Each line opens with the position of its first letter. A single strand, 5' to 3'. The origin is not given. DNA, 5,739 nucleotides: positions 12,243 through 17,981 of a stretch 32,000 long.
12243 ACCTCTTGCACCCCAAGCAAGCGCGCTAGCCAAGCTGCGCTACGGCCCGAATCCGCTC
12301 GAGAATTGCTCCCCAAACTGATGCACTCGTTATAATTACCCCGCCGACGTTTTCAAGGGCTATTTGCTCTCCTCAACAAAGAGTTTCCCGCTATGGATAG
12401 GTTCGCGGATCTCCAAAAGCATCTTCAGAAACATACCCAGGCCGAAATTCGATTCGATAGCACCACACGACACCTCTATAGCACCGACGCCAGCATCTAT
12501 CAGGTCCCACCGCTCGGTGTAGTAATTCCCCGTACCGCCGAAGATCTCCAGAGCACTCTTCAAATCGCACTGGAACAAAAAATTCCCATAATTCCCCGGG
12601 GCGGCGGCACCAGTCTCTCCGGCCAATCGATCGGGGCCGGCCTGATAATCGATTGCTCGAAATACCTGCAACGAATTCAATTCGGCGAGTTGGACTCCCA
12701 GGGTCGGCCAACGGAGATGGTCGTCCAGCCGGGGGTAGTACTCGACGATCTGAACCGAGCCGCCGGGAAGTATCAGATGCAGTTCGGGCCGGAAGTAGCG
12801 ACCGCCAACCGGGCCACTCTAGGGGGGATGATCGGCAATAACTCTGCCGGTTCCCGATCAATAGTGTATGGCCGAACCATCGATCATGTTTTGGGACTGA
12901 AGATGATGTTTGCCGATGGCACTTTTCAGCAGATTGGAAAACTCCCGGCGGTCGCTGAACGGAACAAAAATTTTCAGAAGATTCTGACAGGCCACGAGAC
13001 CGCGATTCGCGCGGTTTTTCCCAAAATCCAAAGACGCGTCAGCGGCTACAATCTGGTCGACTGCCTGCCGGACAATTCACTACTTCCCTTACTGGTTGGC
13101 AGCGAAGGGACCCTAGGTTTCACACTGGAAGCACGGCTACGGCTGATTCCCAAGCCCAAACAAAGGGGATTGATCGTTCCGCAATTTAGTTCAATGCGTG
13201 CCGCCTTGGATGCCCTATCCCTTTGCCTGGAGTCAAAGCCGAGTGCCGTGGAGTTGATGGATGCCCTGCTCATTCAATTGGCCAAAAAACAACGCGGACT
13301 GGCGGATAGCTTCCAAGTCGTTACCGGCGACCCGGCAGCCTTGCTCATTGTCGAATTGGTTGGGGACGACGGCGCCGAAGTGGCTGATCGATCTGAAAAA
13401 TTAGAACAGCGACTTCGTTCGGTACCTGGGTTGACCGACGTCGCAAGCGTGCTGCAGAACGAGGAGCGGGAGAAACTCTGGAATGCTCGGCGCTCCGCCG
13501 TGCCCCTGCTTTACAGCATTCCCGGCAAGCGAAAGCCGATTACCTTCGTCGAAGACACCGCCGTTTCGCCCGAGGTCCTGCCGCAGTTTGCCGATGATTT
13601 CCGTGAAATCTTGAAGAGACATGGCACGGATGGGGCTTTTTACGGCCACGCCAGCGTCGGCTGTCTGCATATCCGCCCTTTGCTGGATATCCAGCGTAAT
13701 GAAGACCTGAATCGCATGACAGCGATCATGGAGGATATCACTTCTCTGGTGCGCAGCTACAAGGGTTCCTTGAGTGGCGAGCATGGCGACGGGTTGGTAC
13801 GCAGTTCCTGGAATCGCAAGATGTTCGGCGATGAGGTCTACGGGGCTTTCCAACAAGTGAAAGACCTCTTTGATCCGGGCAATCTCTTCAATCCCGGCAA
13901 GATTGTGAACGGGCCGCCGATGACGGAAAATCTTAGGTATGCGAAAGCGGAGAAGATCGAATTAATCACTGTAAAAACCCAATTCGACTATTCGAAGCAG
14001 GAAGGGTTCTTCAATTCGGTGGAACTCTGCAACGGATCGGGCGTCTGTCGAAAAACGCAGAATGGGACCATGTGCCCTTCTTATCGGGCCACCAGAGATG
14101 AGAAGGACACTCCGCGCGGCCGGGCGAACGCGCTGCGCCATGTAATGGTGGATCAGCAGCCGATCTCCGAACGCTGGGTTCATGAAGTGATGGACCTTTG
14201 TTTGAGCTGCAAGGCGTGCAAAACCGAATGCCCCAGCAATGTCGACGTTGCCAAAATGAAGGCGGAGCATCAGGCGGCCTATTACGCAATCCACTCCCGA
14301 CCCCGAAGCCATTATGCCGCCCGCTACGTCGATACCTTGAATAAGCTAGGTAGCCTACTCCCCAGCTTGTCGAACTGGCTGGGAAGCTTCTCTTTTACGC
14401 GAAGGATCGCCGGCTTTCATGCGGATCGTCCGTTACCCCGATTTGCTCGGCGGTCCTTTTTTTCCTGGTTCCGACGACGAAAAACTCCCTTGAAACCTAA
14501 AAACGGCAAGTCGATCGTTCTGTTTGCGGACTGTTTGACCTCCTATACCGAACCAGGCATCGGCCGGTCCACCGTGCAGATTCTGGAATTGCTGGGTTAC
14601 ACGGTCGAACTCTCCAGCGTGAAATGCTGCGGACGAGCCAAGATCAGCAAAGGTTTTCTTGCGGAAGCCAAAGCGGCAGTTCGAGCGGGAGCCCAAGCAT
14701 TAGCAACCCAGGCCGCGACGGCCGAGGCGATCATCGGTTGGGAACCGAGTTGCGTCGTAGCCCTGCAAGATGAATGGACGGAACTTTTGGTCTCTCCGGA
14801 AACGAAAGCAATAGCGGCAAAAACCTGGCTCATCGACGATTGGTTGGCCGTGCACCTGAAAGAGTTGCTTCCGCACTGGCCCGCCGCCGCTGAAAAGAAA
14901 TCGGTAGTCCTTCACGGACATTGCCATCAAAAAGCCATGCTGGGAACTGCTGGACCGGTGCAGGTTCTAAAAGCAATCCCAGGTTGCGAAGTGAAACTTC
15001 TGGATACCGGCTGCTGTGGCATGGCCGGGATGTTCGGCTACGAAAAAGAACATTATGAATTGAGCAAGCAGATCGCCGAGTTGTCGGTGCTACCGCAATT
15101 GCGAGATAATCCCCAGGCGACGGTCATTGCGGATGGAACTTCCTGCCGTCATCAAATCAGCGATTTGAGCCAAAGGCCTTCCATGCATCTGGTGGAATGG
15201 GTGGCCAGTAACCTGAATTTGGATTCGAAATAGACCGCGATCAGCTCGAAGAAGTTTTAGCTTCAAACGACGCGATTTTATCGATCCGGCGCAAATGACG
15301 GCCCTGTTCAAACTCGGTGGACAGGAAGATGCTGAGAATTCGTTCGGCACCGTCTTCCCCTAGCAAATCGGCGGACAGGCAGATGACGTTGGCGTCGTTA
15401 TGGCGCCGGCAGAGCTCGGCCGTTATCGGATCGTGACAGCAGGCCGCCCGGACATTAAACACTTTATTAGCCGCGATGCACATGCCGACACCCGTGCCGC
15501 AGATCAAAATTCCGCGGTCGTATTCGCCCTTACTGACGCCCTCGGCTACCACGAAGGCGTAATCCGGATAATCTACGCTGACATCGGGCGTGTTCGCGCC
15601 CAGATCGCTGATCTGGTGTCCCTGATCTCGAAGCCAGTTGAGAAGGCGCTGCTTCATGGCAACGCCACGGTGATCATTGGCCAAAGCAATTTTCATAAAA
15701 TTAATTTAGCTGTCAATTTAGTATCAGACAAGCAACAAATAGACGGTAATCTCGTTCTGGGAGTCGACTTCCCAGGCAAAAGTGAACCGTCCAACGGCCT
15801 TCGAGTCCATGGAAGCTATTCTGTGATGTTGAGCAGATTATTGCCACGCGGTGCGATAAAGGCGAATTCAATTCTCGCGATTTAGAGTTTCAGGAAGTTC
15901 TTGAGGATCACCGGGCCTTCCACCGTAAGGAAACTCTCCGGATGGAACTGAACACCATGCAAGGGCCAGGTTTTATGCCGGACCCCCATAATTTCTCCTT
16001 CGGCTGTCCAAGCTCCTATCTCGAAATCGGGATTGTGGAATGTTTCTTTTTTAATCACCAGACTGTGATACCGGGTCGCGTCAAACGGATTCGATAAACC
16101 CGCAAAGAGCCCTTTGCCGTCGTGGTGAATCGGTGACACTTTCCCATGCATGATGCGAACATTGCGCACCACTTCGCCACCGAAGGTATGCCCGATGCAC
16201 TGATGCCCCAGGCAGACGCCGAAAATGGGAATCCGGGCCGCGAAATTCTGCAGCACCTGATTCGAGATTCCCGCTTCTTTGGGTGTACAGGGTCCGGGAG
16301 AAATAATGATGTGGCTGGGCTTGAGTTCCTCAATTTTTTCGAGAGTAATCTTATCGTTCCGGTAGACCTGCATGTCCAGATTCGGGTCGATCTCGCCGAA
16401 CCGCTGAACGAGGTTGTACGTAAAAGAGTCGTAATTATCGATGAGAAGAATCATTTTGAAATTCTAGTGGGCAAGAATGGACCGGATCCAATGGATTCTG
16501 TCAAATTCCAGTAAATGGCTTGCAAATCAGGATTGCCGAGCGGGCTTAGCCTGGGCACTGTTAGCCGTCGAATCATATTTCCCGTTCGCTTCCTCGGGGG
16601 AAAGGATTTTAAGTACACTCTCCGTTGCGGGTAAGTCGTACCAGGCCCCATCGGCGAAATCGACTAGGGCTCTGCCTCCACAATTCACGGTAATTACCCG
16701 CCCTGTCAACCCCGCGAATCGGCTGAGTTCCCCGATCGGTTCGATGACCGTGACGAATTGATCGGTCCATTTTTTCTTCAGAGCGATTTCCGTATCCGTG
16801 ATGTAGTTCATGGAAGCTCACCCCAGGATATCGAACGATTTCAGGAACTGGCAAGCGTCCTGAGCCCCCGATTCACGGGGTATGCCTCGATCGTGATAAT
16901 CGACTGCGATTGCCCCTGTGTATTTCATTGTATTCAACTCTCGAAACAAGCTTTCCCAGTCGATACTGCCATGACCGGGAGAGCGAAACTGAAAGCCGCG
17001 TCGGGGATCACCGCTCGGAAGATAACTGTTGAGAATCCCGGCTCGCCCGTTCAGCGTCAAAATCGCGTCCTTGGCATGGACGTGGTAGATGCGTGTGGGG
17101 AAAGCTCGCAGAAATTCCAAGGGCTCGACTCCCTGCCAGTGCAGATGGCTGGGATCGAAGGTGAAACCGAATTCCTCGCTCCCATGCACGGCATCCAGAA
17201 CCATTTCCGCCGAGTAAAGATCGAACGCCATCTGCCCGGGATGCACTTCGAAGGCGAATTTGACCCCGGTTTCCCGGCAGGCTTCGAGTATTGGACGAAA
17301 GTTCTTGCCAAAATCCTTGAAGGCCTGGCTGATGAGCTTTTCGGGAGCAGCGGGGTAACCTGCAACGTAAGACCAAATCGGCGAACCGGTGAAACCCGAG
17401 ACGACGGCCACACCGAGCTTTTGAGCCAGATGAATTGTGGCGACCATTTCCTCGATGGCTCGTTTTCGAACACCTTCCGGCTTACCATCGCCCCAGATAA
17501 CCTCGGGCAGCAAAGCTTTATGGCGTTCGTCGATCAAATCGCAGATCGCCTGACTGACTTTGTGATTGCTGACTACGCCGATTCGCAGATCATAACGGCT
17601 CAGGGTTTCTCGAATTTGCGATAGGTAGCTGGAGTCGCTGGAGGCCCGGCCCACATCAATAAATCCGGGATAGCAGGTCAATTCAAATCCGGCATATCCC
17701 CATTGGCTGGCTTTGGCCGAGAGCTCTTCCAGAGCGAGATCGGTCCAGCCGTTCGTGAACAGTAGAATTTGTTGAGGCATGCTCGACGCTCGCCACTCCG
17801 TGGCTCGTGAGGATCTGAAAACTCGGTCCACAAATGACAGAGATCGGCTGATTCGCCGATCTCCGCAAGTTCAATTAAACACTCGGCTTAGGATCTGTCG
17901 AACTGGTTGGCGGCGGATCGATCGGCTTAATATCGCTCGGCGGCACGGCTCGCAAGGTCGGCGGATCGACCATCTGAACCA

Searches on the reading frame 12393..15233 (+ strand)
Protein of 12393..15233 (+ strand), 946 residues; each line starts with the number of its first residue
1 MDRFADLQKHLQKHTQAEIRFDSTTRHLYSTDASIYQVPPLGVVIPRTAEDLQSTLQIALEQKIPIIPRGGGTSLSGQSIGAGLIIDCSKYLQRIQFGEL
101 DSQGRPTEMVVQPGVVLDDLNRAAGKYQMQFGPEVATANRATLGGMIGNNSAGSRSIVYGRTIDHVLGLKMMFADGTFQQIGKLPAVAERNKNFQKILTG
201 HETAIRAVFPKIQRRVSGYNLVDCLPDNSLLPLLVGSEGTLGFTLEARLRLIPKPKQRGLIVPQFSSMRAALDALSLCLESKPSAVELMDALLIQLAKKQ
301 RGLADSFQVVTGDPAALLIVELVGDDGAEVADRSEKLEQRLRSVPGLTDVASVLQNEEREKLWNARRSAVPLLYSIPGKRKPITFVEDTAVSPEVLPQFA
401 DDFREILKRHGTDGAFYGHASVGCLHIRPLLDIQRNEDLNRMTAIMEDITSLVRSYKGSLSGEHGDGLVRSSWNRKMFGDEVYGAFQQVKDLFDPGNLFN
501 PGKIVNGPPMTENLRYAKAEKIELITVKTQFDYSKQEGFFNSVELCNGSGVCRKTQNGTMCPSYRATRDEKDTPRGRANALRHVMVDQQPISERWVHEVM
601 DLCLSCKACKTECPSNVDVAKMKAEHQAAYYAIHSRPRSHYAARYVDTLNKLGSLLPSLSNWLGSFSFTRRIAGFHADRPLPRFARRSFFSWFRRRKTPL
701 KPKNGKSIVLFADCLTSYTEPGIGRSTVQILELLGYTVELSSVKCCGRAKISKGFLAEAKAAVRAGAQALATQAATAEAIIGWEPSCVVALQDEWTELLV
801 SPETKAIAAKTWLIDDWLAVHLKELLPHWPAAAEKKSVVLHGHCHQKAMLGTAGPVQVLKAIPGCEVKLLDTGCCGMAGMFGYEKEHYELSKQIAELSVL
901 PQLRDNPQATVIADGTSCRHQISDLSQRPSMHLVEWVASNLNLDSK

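Call 27: search_protein_families(library=pfam, proteins=[window:12393-15233:+], max_evalue=0.001)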
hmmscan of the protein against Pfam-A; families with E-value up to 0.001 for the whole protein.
window:12393-15233:+ (946 aa): 5 families
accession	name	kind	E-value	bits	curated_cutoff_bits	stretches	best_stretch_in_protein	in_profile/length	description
PF02913.24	FAD-oxidase_C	-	8.7e-55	186.5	21.2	1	254-504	1-248/248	FAD linked oxidases, C-terminal domain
PF01565.28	FAD_binding_4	-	7.9e-33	113.5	26.4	1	40-181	1-138/139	FAD binding domain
PF02754.22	CCG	-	3.8e-10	40.2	20.6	1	709-791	2-84/85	Cysteine-rich domain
PF13183.11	Fer4_8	-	2.9e-09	37.8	27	1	543-617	2-68/68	4Fe-4S dicluster domain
PF13534.11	Fer4_17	-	7.1e-09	36.5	22.2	1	546-618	2-61/61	4Fe-4S dicluster domain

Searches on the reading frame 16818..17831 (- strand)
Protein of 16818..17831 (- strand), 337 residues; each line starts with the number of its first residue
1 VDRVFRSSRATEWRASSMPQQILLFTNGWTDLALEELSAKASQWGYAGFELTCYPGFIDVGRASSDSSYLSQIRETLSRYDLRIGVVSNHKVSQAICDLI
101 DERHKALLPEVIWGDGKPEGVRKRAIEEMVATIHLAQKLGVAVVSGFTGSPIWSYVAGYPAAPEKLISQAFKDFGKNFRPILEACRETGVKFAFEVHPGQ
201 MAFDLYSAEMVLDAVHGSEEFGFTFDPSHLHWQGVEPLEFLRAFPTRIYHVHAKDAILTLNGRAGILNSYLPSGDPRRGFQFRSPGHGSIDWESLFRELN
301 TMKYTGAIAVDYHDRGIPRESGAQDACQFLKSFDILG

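Call 27: search_protein_families(library=pfam, proteins=[window:16818-17831:-], max_evalue=0.001)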
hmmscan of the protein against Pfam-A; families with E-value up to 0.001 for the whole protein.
window:16818-17831:- (337 aa): 1 family
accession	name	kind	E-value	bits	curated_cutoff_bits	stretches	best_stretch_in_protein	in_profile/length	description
PF01261.30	AP_endonuc_2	-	1e-38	133.9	31.1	1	39-332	2-248/249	Xylose isomerase-like TIM barrel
